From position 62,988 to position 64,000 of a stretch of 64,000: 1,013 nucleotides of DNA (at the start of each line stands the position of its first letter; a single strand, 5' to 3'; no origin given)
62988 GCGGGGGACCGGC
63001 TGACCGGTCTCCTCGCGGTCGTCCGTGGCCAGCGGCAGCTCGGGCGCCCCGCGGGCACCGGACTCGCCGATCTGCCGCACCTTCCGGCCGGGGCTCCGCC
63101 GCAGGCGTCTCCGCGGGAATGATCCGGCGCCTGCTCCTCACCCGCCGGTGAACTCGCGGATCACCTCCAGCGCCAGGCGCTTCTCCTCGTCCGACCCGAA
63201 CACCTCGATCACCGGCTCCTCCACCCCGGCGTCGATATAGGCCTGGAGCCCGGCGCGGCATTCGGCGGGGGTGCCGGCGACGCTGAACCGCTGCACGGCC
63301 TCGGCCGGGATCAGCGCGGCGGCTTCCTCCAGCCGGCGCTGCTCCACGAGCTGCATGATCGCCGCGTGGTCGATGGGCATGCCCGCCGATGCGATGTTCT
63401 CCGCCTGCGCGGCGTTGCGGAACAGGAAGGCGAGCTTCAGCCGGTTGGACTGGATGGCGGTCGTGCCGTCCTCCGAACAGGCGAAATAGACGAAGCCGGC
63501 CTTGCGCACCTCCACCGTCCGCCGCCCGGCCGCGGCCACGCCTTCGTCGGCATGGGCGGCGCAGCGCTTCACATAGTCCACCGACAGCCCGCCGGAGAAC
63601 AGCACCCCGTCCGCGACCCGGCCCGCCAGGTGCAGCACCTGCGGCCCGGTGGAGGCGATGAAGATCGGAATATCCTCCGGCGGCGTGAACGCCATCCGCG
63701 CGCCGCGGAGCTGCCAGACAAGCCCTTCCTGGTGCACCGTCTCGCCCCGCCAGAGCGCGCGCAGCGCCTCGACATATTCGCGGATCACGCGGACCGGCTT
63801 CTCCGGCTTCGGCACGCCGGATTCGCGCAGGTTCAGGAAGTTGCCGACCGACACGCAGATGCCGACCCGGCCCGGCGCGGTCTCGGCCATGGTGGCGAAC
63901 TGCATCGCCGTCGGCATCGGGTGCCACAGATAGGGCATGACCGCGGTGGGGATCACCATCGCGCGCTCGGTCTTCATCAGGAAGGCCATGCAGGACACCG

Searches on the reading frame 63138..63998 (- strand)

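Call 37: search_protein_families(library=pfam, proteins=[window:63138-63998:-], max_evalue=0.00001)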
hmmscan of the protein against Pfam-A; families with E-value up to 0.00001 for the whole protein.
window:63138-63998:- (286 aa): 1 family
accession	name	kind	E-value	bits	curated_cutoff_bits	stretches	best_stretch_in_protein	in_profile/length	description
PF00296.26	Bac_luciferase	-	8.3e-43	147.4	27.9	1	5-260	59-313/314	Luciferase-like monooxygenase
